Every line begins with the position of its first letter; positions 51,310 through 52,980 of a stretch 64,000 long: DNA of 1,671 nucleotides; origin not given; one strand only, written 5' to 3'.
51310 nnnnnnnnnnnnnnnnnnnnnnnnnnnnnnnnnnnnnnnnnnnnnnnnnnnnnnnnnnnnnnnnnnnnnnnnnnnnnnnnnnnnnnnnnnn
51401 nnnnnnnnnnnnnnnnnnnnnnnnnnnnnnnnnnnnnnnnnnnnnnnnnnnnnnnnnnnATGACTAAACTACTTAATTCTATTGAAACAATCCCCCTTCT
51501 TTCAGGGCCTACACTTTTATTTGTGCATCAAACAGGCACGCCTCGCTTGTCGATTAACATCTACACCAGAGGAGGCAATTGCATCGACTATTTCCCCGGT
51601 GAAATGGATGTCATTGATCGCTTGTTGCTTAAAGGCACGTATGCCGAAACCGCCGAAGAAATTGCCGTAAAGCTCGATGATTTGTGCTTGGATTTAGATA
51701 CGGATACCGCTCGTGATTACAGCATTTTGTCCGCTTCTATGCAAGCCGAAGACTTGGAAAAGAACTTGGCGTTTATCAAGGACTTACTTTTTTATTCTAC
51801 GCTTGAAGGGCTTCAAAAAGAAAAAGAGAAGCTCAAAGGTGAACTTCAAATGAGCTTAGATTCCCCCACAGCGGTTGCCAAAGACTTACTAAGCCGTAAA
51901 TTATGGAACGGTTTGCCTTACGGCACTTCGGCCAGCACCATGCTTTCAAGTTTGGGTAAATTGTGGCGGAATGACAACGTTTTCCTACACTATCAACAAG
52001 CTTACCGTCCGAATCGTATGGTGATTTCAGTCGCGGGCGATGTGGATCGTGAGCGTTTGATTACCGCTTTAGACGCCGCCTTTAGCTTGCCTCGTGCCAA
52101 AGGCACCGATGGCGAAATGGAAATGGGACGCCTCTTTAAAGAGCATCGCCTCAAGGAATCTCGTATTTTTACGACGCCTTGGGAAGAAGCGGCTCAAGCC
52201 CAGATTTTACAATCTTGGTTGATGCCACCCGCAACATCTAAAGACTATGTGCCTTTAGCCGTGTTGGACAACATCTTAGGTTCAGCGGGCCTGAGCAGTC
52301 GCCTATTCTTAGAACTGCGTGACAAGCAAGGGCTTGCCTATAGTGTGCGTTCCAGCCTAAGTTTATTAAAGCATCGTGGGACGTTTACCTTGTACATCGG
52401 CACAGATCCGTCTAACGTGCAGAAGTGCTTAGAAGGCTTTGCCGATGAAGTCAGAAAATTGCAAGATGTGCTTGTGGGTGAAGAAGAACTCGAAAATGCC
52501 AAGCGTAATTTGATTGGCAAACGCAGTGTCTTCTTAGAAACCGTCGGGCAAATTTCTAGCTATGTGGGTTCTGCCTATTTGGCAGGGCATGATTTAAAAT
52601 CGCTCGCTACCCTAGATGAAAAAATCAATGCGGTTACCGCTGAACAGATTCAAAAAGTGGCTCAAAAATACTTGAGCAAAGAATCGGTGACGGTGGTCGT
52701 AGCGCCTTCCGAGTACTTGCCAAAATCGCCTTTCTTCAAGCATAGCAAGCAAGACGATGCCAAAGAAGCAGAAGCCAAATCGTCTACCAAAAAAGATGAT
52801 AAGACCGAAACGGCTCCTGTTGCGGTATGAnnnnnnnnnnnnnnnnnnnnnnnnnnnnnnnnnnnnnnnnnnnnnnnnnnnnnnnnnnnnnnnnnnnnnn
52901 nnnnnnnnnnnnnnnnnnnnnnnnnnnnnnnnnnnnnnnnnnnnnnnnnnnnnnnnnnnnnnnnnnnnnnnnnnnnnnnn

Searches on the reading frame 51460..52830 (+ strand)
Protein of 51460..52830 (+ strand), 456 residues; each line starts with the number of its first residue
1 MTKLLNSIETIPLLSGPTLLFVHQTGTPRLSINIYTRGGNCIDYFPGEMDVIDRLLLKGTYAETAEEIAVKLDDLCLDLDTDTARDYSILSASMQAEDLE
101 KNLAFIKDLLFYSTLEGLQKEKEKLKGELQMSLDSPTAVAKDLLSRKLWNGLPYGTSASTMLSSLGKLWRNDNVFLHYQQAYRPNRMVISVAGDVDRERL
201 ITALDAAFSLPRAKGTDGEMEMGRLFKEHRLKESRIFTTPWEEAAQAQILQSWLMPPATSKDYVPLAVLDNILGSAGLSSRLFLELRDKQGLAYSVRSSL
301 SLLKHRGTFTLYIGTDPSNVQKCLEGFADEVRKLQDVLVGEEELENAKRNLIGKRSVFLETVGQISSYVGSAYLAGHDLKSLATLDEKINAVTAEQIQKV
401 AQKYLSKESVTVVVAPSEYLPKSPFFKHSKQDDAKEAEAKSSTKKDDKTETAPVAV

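Call 9: search_protein_families(library=pfam, proteins=[window:51460-52830:+], max_evalue=0.00001)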
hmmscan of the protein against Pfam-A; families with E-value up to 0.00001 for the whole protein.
window:51460-52830:+ (456 aa): 2 families
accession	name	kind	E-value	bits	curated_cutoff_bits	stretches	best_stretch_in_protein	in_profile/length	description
PF05193.26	Peptidase_M16_C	-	6.6e-34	117.8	23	1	177-351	10-181/181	Peptidase M16 inactive domain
PF00675.25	Peptidase_M16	-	4.9e-08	33.4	22.3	1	52-156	37-143/149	Insulinase (Peptidase family M16)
